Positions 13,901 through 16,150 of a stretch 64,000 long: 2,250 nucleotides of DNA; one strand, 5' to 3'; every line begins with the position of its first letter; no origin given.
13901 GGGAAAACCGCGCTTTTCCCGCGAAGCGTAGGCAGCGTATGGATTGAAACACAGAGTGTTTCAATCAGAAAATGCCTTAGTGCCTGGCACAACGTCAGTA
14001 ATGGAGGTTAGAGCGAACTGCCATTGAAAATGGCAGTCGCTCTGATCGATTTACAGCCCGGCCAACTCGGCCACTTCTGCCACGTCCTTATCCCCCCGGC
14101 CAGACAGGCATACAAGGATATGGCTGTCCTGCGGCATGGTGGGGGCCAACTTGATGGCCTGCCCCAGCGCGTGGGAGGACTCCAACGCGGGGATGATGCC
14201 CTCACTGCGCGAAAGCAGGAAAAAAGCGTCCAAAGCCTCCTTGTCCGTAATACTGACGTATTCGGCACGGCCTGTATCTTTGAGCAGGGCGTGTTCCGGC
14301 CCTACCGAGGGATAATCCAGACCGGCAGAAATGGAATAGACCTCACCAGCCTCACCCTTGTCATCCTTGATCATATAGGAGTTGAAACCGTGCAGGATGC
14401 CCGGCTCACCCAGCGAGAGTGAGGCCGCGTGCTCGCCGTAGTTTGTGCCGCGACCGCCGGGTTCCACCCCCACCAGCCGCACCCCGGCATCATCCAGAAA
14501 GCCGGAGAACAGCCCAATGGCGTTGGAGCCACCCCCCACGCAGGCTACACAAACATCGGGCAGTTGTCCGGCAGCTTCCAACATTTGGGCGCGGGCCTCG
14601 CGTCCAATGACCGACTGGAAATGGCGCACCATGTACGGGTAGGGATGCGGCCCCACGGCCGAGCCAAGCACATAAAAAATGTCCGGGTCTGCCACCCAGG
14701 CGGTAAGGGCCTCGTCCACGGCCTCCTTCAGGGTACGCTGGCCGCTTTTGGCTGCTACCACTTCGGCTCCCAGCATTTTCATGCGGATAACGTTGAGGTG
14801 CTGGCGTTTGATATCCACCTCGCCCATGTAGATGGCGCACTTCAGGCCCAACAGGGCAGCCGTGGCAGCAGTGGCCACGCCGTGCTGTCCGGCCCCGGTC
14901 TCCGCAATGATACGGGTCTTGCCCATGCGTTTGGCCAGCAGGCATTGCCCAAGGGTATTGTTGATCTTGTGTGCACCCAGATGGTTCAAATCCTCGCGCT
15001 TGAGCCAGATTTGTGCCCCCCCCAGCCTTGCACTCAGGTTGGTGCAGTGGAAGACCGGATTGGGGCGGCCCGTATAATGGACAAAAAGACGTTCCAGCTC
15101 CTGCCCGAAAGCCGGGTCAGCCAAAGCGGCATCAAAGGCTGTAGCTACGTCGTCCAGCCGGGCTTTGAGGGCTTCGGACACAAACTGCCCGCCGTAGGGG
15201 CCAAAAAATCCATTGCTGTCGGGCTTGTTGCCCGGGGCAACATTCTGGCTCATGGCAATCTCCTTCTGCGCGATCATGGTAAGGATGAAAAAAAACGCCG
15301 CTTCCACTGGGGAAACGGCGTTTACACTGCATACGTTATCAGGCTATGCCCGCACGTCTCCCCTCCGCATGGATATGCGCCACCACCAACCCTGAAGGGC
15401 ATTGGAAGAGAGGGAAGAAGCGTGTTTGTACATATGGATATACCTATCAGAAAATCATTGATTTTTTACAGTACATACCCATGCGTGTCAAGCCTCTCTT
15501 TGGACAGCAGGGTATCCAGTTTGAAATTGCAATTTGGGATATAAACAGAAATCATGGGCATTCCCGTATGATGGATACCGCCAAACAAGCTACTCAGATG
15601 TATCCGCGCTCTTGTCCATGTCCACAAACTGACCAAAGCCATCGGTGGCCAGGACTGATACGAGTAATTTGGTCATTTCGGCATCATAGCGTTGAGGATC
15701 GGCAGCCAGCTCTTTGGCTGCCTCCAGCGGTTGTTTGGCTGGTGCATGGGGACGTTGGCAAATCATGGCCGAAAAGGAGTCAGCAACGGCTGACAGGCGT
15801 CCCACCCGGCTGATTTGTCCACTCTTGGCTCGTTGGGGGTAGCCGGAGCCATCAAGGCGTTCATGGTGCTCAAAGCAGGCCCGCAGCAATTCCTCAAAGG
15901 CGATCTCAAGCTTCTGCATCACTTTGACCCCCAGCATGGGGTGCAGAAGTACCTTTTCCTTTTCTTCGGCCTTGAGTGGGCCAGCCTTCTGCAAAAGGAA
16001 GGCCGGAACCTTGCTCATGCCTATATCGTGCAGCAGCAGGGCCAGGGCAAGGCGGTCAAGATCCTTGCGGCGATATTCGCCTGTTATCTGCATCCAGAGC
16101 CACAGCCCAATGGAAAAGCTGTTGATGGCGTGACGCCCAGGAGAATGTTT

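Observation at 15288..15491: Unannotated 29-codon leader ORF with WWW plus terminator upstream of trpB: candidate ribosome-mediated Trp attenuator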

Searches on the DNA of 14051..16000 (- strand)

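Call 3: search_rna_families(source=window, start=14800, end=16000, threshold=evalue, max_evalue=10, show_alignments=3)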
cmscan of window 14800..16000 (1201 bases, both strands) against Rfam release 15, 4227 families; matches with E-value up to 10: 3.
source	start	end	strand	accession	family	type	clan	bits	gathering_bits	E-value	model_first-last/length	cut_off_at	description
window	15276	15342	-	RF03665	MIR4359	Gene; miRNA;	-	22.8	75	0.2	1-67/67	no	MIR4359 microRNA precursor family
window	15288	15373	-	RF02837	anti-hemB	Gene; sRNA;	-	16.8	49.5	0.52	1-81/81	no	Burkholderia RNA 7 (anti-hemB)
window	15288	15394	-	RF00513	Trp_leader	Cis-reg; leader;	-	16.6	41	2.8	1-100/100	no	Tryptophan operon leader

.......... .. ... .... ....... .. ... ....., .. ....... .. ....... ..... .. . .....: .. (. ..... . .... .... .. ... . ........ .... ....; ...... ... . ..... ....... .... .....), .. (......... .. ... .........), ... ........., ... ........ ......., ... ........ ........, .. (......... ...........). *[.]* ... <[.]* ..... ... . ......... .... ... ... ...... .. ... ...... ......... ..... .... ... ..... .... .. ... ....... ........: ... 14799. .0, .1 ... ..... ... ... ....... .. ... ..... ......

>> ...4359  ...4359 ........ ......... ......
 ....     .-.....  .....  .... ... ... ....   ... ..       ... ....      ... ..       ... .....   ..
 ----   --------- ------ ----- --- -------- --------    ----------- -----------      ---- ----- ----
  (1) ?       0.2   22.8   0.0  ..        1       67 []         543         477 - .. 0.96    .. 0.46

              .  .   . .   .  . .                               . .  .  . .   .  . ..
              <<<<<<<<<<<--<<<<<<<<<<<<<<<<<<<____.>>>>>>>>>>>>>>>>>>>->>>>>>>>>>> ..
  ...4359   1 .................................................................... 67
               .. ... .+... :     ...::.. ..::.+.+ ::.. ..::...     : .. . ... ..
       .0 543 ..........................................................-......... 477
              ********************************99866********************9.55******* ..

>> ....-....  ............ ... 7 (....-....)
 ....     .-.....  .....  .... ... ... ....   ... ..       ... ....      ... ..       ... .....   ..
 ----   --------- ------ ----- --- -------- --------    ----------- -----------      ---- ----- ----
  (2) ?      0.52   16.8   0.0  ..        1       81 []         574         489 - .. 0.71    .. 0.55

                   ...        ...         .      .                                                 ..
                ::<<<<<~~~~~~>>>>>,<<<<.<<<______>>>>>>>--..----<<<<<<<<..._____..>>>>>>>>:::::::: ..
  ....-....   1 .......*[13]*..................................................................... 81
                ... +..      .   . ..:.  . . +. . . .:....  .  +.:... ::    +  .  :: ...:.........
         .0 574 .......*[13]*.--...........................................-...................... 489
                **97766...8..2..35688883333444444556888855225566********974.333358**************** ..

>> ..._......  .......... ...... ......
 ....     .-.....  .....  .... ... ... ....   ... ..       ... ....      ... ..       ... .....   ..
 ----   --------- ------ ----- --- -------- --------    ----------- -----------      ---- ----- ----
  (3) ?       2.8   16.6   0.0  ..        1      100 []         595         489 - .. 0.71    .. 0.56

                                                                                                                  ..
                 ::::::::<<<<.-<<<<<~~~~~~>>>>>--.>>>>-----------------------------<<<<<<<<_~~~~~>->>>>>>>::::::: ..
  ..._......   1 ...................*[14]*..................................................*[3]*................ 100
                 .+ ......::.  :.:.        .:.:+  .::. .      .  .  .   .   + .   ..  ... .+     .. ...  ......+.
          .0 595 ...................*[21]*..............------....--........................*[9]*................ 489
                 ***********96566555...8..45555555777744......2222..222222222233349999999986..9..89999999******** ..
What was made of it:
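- On Rfam RF00513 Trp_leader: 16.6 bits, E=2.8 at window 15288-15394(-) (call 3).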

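Call 61: search_rna_families(sources=[L083, L085, L087, L099, L210, L211, L212], threshold=gathering)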
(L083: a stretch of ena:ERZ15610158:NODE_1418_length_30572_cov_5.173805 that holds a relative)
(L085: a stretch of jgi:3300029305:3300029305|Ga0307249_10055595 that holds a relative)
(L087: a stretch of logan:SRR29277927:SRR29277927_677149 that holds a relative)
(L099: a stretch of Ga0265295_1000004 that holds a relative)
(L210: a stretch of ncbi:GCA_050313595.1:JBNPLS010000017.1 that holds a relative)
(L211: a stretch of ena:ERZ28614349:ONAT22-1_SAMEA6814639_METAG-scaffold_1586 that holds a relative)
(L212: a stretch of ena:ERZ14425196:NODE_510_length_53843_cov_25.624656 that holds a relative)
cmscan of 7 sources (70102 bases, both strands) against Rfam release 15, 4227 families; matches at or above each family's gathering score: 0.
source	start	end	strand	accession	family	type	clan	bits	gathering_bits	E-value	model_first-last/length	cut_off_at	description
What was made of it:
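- On Rfam RF00513 Trp_leader: No hit at gathering score in 7 homologous loci (call 61).
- On T-box riboswitch (RF00230): No T-box match at E<=10 in 14800-16000 (call 3), nor at gathering score in homologous loci (call 61).
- No T-box or other riboswitch family appears even at E<=10 (call 3), or at gathering score in 7 homologous loci (call 61).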

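Call 65: build_rna_model(alignment_id=A5, structure=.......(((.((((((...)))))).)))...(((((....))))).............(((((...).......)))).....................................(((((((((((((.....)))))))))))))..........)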
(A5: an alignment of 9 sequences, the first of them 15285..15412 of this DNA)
Model R1 built from alignment A5 (9 sequences, 158 columns); structure: as given.
model positions 132; base pairs 32; branch points 3; effective number of sequences 2.64; information 0.59 bits per position. Calibrated on 0.2 Mb of random sequence (short: E-values are rough).
structure used (alignment columns):
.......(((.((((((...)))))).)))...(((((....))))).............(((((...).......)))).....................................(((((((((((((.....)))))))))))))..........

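Call 66: search_with_rna_model(model_id=R1, source=window, max_evalue=10)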
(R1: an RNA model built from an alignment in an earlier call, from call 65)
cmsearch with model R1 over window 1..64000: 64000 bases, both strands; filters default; matches with E-value up to 10: 4.
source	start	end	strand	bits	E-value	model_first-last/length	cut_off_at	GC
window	15286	15412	-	124.7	2.3e-37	1-132/132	no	0.55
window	15286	15323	+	21.5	2.7e-05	89-125/132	no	0.5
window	16836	16959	+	10.8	0.053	1-132/132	no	0.6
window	63017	63040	+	5.5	2.4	50-73/132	no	0.71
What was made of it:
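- The next hit of full model length in the window scores 10.8 bits (call 66).
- Tried and rejected: A second copy elsewhere in the window (none, call 66).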

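Call 67: search_with_rna_model(model_id=R1, sources=[L001, L002, L003, L004, L005, L006, L007, L008, L009, L010, L011, L012, L013, L014, L015, L016, L017, L018, L019, L020, L021, L022, L023, L024, L025, L026, L027, L028, L029, L030, L031, L032, L033, L034, L035, L036, L037, L038, L039, L040, L041, L042, L043, L044, L045, L046, L047, L048, L049, L050, L051, L052, L053, L054, L055, L056, L057, L058, L059, L060, L061, L062, L063, L064, L065, L066, L067, L068, L069, L070, L071, L072, L073, L074, L075, L076, L077, L078, L079, L080, L081, L082, L083, L084, L085, L086, L087, L088, L089, L099, L210, L211, L212, L213, L214, L215], max_evalue=1)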
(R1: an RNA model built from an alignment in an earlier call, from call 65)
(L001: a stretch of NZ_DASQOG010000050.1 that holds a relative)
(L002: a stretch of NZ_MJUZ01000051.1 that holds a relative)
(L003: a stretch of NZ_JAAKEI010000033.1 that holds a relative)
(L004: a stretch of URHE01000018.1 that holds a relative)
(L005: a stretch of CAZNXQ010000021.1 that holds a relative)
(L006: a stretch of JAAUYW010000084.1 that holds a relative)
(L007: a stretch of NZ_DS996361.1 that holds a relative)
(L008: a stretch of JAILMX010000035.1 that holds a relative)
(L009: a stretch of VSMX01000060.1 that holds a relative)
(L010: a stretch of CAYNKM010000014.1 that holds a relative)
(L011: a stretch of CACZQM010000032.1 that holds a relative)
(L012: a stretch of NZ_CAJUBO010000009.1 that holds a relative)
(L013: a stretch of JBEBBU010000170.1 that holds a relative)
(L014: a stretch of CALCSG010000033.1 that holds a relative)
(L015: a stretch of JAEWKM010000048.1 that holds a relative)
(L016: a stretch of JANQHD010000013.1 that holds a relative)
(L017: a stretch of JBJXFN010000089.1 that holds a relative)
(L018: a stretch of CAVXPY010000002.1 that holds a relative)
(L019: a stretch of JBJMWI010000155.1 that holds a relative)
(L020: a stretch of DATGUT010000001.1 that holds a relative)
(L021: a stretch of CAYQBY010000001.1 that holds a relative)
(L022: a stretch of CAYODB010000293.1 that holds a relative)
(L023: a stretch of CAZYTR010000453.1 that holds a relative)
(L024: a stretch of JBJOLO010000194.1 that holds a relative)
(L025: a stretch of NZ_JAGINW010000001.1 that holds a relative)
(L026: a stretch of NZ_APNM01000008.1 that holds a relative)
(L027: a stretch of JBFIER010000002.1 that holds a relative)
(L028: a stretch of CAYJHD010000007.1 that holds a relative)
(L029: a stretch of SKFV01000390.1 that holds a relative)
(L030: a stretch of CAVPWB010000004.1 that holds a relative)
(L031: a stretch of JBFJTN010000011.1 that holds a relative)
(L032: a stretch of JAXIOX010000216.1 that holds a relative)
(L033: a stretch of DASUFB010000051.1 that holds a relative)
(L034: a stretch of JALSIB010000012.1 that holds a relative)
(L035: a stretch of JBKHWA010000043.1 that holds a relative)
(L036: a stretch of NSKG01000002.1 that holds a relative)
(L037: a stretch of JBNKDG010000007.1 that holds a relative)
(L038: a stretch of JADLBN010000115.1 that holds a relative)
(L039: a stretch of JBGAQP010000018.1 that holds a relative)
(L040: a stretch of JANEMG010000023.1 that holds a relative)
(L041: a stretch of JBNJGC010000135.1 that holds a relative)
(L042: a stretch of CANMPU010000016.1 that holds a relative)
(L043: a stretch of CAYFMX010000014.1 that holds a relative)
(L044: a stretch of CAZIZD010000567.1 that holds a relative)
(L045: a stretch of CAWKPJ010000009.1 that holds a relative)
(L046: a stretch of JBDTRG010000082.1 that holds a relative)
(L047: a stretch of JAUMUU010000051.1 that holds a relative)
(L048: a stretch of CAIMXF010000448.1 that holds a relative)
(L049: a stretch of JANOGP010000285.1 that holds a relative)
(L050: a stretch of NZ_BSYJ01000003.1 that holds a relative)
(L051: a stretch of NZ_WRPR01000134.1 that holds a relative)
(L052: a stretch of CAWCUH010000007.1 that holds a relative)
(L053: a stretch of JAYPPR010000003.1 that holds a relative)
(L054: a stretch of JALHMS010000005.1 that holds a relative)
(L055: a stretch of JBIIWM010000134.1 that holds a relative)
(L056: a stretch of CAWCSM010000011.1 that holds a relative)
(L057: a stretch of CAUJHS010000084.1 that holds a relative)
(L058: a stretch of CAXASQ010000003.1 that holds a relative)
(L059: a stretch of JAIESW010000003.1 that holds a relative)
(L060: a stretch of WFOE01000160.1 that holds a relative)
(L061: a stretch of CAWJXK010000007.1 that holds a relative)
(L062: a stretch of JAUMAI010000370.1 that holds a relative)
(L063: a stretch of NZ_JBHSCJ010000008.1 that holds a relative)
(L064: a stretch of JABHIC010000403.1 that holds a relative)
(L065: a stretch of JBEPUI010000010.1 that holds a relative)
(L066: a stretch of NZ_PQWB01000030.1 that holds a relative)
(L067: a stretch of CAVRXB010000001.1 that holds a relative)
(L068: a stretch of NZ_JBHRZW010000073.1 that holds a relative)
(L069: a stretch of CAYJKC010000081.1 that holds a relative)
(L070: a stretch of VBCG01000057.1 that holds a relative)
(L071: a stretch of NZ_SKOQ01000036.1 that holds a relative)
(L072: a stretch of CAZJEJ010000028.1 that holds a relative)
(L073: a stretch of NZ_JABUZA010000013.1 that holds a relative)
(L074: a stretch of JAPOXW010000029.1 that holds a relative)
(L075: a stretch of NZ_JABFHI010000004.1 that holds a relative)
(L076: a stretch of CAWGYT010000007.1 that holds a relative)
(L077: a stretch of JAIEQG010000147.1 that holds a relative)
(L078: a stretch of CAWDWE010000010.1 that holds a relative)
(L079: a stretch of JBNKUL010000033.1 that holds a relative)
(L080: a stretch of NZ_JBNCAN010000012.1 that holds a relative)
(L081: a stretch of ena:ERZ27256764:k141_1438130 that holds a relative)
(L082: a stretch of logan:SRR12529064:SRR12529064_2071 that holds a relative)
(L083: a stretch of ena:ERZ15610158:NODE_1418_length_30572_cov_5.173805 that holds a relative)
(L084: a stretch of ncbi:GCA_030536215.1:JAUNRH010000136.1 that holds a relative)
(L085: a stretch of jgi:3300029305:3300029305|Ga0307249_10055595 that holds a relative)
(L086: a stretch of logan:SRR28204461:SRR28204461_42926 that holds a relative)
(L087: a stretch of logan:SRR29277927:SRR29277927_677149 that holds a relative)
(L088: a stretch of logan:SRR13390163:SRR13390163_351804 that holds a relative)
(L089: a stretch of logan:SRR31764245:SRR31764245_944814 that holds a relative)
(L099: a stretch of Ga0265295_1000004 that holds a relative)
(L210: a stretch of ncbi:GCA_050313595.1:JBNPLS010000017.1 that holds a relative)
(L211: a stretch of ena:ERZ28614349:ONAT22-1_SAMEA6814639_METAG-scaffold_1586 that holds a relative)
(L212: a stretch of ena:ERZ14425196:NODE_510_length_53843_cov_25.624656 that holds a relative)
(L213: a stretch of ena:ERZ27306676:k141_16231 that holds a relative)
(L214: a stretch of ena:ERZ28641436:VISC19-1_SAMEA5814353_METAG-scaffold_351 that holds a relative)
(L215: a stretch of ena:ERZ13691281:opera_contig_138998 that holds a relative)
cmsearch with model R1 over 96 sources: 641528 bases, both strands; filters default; matches with E-value up to 1: 38.
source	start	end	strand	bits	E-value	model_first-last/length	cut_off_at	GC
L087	395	521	+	127.4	3.3e-37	1-132/132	no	0.55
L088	1938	2064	+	127.4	3.3e-37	1-132/132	no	0.55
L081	2842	2968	+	124.7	2.3e-36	1-132/132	no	0.55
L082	2842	2968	+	124.7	2.3e-36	1-132/132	no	0.55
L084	166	292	+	124.5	2.8e-36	1-132/132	no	0.55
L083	2840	2966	+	123.8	4.5e-36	1-132/132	no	0.57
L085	2845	2971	+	116.9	6.4e-34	1-132/132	no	0.59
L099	5744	5879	+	116.6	7.9e-34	1-132/132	no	0.56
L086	1942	2068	+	115.5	1.6e-33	1-132/132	no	0.59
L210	5841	5975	+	104.3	5.1e-30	1-132/132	no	0.59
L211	5792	5934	+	83.7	1.3e-23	1-132/132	no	0.62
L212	5779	5910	+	83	2.1e-23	1-132/132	no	0.6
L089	1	42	+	40.8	2.7e-10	86-132/132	5'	0.52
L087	485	522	-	23.8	4.9e-05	88-125/132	no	0.53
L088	2028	2065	-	23.8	4.9e-05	88-125/132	no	0.53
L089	6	43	-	23.8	4.9e-05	88-125/132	no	0.53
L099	5843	5887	-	21.7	0.00022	81-125/132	no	0.56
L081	2931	2968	-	21.5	0.00027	89-125/132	no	0.5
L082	2931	2968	-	21.5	0.00027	89-125/132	no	0.5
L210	5940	5972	-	20.7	0.00047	92-125/132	no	0.64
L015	4128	4278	+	19.7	0.00091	1-132/132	no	0.52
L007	1829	1992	+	19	0.0016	1-132/132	no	0.6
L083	2930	2958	-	17.1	0.0059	97-124/132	no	0.62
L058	5466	5583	-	16.8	0.0076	1-132/132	no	0.62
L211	5903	5926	-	14.9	0.029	97-124/132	no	0.83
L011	1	55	+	14.3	0.043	71-132/132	5'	0.6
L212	5879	5898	-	13.9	0.059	101-120/132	no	0.9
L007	1953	1992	-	13.8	0.066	89-125/132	no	0.57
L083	461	613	+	13.4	0.085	1-132/132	no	0.59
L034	4992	5111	+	13.2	0.098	1-132/132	no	0.62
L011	5255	5288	-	12.5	0.16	94-125/132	no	0.65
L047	6058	6186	+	11.8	0.27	1-132/132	no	0.57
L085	2936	2969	-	11.6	0.3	91-125/132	no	0.53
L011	5200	5293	+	11.4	0.35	1-132/132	no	0.67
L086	2033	2065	-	10.9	0.5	92-125/132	no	0.55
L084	256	287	-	10.6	0.61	94-125/132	no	0.56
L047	6142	6289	-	10.1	0.87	1-132/132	no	0.41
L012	1166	1287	+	10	0.98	1-132/132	no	0.68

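Call 80: search_with_rna_model(model_id=R1, sources=[L216, L217], max_evalue=1, show_alignments=2)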
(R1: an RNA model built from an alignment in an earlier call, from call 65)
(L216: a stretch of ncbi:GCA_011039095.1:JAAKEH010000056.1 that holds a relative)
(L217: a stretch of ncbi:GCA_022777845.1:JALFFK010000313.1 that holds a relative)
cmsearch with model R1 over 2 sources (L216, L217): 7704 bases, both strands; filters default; matches with E-value up to 1: 4.
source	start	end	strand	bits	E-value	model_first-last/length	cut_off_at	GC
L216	914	1047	+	100.6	8.8e-31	1-132/132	no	0.58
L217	1040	1180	+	58.4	1.1e-17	1-132/132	no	0.57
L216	1012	1050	-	19.5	1.3e-05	86-125/132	no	0.56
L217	1142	1180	-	16.9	8.2e-05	89-125/132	no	0.59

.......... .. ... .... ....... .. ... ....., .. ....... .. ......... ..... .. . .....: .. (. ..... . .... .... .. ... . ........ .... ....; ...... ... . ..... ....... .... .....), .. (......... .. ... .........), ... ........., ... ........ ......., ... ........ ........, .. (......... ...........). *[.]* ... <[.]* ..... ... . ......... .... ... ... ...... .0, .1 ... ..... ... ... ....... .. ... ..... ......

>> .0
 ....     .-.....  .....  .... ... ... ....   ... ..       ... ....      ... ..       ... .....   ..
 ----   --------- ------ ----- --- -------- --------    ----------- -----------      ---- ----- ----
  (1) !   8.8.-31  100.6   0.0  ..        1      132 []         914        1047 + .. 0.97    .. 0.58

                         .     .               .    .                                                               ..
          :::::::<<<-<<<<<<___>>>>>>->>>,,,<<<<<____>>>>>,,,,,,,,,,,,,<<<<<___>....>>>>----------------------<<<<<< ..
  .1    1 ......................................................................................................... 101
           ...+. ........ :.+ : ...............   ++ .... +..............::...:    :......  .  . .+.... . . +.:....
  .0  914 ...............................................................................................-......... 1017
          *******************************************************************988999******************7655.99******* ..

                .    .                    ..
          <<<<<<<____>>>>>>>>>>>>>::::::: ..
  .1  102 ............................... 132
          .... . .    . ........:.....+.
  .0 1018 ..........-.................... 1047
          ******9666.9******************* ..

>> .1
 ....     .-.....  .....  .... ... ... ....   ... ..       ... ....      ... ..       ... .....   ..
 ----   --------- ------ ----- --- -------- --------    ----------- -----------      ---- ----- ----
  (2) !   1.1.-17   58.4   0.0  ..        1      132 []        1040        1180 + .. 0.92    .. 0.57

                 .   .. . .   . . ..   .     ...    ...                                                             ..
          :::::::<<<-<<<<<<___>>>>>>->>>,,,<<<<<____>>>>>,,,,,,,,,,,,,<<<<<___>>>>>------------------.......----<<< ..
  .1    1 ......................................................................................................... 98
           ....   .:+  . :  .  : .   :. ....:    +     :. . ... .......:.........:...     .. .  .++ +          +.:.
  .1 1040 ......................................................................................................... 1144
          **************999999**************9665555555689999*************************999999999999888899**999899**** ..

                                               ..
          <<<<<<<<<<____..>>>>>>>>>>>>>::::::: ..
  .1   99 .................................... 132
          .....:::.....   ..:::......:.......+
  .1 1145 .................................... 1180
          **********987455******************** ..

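Call 84: search_with_rna_model(model_id=R1, sources=[window, L083, L084, L085, L087, L099, L210, L211, L212, L216, L217], max_evalue=1e-10, make_alignment=true)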
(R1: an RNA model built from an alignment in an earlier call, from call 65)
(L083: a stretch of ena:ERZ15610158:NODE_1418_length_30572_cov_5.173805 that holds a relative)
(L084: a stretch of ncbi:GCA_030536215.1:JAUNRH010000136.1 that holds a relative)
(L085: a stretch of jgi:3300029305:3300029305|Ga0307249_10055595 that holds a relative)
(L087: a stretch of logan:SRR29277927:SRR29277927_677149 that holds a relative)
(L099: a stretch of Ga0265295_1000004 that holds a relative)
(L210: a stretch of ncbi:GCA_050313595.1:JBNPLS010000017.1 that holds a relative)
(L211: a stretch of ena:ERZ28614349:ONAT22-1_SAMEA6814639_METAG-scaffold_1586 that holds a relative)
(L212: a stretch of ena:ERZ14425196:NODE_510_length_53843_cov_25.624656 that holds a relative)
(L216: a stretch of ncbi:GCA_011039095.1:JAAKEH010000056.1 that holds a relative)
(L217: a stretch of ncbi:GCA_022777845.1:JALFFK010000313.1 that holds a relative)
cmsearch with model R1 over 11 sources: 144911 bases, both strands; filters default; matches with E-value up to 1e-10: 11.
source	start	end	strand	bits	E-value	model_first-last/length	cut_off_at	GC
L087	395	521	+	127.4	7.5e-38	1-132/132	no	0.55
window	15286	15412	-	124.7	5.3e-37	1-132/132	no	0.55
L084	166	292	+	124.5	6.3e-37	1-132/132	no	0.55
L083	2840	2966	+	123.8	1e-36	1-132/132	no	0.57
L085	2845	2971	+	116.9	1.4e-34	1-132/132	no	0.59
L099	5744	5879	+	116.6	1.8e-34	1-132/132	no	0.56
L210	5841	5975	+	104.3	1.1e-30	1-132/132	no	0.59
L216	914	1047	+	100.6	1.6e-29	1-132/132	no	0.58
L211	5792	5934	+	83.7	2.8e-24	1-132/132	no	0.62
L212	5779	5910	+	83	4.6e-24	1-132/132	no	0.6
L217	1040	1180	+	58.4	2e-16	1-132/132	no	0.57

Alignment A6: 11 matches aligned to the model, 156 columns, each read 5' to 3' on its own strand. Consensus structure (alignment columns), stored with it:
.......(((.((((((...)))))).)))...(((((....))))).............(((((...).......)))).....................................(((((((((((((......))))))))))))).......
